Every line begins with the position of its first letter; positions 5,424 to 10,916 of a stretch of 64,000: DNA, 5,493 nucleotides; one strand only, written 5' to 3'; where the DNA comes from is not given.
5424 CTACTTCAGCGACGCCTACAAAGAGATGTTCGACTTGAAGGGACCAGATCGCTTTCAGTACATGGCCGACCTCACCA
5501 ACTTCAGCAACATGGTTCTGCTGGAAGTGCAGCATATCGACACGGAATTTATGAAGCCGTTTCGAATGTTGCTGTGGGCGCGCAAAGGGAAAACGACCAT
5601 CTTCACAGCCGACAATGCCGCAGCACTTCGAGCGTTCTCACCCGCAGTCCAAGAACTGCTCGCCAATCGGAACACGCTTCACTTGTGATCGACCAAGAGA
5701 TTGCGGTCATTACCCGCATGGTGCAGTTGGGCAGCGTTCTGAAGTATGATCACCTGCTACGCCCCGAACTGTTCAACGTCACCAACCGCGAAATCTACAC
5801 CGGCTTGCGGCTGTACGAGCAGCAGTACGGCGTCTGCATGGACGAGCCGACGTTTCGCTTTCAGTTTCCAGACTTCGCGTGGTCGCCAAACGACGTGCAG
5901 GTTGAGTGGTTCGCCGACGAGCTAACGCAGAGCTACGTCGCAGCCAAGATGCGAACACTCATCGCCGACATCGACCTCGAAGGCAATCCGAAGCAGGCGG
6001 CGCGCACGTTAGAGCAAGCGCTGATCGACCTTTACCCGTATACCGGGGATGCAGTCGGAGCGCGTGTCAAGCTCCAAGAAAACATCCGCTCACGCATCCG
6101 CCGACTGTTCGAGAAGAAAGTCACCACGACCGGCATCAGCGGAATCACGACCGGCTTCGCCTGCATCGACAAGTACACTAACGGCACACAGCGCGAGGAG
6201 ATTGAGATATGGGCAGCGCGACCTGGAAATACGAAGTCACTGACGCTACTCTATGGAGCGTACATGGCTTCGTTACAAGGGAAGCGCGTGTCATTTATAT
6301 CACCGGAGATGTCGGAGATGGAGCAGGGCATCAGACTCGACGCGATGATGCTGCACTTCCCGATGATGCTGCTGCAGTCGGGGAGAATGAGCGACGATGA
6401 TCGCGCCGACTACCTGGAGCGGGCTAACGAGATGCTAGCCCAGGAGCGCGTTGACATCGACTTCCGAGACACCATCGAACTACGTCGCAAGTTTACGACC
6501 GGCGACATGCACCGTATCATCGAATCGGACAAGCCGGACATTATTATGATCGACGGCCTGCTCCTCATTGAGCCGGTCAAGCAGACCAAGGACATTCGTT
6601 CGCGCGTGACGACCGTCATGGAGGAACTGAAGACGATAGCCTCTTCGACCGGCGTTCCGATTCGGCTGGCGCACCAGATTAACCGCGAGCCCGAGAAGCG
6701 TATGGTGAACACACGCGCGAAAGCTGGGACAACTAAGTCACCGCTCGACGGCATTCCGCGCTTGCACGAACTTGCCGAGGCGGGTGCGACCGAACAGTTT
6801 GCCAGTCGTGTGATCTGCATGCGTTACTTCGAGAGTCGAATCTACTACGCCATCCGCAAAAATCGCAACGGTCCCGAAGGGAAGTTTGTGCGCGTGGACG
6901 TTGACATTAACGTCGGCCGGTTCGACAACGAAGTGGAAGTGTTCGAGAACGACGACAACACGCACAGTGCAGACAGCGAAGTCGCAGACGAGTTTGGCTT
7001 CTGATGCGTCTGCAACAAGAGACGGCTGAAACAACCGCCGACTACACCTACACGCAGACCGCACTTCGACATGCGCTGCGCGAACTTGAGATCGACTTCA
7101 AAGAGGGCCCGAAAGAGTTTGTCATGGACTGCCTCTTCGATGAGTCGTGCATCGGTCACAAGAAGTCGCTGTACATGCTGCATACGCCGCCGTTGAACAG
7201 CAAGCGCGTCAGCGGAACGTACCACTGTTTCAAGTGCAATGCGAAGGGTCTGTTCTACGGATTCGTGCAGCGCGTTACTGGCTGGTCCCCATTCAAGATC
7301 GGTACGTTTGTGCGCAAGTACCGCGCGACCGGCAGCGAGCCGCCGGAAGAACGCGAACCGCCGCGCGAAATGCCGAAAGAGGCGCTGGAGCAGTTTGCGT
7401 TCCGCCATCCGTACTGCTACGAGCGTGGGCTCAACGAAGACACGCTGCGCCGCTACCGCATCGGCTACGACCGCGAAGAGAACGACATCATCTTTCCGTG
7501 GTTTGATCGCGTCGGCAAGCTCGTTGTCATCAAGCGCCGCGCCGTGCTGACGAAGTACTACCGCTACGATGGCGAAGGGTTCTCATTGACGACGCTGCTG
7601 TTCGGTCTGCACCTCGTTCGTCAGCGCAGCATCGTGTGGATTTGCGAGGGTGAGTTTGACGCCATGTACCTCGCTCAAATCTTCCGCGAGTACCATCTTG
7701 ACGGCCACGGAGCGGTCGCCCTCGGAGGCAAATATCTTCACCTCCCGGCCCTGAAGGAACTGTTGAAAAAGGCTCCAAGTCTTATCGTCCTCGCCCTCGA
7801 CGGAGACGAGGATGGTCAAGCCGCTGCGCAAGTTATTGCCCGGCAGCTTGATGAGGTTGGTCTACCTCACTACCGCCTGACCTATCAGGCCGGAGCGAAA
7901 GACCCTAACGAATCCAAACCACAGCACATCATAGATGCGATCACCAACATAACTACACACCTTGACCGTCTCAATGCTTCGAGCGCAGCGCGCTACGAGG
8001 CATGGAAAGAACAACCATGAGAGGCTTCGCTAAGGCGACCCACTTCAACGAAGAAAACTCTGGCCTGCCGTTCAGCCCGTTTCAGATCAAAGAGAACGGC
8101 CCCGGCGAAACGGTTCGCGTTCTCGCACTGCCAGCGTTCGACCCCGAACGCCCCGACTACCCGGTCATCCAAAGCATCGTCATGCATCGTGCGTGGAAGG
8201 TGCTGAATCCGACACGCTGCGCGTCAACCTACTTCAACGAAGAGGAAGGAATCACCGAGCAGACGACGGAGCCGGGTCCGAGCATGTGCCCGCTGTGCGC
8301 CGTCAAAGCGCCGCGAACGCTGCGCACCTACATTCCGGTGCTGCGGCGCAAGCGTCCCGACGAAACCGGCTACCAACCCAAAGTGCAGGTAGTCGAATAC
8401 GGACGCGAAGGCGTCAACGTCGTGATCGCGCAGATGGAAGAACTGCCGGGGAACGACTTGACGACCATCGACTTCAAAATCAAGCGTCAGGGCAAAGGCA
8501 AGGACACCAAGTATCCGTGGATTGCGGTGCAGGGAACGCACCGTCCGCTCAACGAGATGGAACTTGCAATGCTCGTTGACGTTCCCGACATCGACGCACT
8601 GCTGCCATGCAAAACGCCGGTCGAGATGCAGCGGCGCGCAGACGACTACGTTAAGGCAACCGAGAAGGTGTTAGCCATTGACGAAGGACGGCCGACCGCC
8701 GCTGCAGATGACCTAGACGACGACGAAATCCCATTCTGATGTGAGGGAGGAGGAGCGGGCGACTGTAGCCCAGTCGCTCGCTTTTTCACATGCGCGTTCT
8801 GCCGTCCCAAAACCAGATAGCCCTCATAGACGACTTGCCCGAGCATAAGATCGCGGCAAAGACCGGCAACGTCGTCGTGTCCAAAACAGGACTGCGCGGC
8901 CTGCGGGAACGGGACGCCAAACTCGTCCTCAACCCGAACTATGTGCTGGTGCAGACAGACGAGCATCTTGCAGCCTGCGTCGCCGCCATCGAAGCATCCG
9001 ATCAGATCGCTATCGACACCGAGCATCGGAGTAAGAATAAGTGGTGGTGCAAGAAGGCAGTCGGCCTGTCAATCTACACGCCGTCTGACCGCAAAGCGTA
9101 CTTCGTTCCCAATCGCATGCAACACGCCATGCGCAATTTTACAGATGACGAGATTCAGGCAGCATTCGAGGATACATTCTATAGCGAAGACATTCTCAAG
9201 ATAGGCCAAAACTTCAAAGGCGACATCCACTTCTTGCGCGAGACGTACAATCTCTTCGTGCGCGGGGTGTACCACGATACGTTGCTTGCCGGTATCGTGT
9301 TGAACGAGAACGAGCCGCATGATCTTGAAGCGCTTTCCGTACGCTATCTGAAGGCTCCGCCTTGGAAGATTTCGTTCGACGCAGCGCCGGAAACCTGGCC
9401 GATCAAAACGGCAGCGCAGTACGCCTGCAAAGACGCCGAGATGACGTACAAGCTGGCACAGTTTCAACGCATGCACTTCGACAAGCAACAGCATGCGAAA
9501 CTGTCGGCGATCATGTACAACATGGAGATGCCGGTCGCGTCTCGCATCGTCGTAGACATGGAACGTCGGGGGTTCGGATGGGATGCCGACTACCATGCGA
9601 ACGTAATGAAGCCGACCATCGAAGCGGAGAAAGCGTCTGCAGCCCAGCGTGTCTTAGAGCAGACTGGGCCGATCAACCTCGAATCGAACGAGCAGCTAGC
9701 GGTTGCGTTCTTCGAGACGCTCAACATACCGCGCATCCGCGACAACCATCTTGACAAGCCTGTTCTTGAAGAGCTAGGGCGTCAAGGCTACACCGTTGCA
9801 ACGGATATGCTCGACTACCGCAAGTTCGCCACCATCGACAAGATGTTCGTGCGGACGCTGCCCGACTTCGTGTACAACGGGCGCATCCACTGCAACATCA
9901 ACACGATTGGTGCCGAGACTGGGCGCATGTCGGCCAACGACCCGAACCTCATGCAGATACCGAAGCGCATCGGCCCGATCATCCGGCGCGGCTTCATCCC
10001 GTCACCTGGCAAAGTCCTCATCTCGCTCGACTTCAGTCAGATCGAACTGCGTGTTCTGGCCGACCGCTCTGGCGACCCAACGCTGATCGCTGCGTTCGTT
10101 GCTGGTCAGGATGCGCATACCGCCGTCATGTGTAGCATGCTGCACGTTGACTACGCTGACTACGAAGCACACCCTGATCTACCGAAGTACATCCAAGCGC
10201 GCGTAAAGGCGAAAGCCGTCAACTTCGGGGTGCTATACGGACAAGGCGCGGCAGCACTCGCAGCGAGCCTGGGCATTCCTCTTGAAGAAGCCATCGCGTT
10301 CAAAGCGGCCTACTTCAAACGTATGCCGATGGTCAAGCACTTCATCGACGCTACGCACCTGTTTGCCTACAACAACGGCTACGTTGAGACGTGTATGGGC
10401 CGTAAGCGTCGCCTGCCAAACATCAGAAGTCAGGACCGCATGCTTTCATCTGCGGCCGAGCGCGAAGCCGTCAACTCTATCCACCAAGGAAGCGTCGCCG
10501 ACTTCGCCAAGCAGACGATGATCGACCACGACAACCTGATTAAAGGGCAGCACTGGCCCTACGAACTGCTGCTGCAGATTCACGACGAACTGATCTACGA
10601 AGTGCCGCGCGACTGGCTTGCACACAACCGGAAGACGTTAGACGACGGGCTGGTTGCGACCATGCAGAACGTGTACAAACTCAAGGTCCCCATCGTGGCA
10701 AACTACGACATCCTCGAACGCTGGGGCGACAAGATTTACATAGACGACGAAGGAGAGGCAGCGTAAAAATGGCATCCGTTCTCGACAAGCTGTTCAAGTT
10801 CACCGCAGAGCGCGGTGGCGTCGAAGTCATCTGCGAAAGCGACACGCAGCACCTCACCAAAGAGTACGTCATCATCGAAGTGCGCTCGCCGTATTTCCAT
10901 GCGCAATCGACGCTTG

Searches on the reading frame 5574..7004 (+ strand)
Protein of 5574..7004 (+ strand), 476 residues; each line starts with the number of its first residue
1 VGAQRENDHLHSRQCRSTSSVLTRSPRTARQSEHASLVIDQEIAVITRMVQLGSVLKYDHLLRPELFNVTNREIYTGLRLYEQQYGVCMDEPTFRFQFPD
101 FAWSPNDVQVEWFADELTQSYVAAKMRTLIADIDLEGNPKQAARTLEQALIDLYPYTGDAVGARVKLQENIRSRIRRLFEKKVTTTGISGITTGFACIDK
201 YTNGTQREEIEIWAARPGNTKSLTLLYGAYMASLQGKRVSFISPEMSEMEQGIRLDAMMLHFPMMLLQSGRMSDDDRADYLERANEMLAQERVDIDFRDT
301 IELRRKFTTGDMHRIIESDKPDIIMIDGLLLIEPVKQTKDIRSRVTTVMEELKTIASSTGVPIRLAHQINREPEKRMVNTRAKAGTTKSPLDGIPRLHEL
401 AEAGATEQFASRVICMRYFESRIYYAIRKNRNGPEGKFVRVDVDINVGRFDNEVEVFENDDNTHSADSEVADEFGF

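Call 11: search_protein_families(library=pfam, proteins=[window:5574-7004:+], max_evalue=0.01)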
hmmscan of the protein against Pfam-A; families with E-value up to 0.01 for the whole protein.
window:5574-7004:+ (476 aa): 1 family
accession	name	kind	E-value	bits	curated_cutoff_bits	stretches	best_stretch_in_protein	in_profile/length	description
PF03796.21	DnaB_C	-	6.5e-26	91.7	27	1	190-451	1-254/255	DnaB-like helicase C terminal domain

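Call 12: search_protein_families(library=phrogs, proteins=[window:5574-7004:+], max_evalue=0.01)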
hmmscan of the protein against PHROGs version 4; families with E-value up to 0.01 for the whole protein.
window:5574-7004:+ (476 aa): 4 families
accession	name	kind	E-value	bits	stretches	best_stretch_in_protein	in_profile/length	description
phrog_19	-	DNA, RNA and nucleotide metabolism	3.5e-44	152.7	1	31-463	153-590/621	DnaB-like replicative helicase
phrog_243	-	DNA, RNA and nucleotide metabolism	7.1e-19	68.8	1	182-452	11-267/273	DnaB-like replicative helicase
phrog_239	-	DNA, RNA and nucleotide metabolism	1.5e-11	45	1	179-463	333-609/801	DNA primase/helicase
phrog_11530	-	unknown function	0.00077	20.4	1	313-377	25-88/184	-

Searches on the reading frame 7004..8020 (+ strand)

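Call 31: search_protein_families(library=phrogs, proteins=[window:7004-8020:+], max_evalue=0.001)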
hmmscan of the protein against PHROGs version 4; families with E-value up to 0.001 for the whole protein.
window:7004-8020:+ (338 aa): 5 families
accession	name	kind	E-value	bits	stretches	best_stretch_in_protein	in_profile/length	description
phrog_47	-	DNA, RNA and nucleotide metabolism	2.6e-42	146.4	1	24-321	34-338/947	DNA primase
phrog_239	-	DNA, RNA and nucleotide metabolism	1.3e-22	81.6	1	70-303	62-294/801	DNA primase/helicase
phrog_6444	-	DNA, RNA and nucleotide metabolism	2.4e-11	44.1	1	155-303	197-349/577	DNA primase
phrog_849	-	DNA, RNA and nucleotide metabolism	3.5e-11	43.7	1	138-319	153-342/435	DNA primase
phrog_22173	-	DNA, RNA and nucleotide metabolism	8.6e-06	26.7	1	255-309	76-126/133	DNA primase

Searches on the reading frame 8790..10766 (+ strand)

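Call 11: search_protein_families(library=pfam, proteins=[window:8790-10766:+], max_evalue=0.01)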
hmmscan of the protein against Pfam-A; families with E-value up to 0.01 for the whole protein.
window:8790-10766:+ (658 aa): 2 families
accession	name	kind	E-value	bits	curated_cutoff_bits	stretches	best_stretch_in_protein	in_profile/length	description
PF00476.26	DNA_pol_A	-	4.3e-92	309.4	34.3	1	274-647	8-381/381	DNA polymerase family A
PF01612.26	DNA_pol_A_exo1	-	9e-16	58.6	23.6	1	51-224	1-166/173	3'-5' exonuclease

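Call 12: search_protein_families(library=phrogs, proteins=[window:8790-10766:+], max_evalue=0.01)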
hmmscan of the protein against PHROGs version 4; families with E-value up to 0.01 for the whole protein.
window:8790-10766:+ (658 aa): 10 families
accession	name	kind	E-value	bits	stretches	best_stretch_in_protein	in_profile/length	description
phrog_17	-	DNA, RNA and nucleotide metabolism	7.5e-109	366.5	1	67-654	667-1239/1445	DNA polymerase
phrog_2573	-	DNA, RNA and nucleotide metabolism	1.5e-41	143.7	1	398-652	5-281/336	DNA polymerase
phrog_5995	-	DNA, RNA and nucleotide metabolism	2.2e-36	126.6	1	479-653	2-183/236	DNA polymerase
phrog_12241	-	DNA, RNA and nucleotide metabolism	4.5e-31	109.4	1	40-399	90-496/502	DNA polymerase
phrog_15971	-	DNA, RNA and nucleotide metabolism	2.3e-20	74.1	1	321-645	78-372/376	DNA polymerase I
phrog_10285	-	DNA, RNA and nucleotide metabolism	5.1e-18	66.2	1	386-608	31-285/321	DNA polymerase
phrog_23226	-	DNA, RNA and nucleotide metabolism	2.1e-11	44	1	337-502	265-449/611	DNA polymerase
phrog_35406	-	DNA, RNA and nucleotide metabolism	4.3e-09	36.9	1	463-575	101-213/320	DNA polymerase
phrog_6375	-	DNA, RNA and nucleotide metabolism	0.00034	21.6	1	482-578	1-100/204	DNA polymerase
phrog_8888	-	DNA, RNA and nucleotide metabolism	0.0012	19.9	1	457-612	51-199/295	DNA polymerase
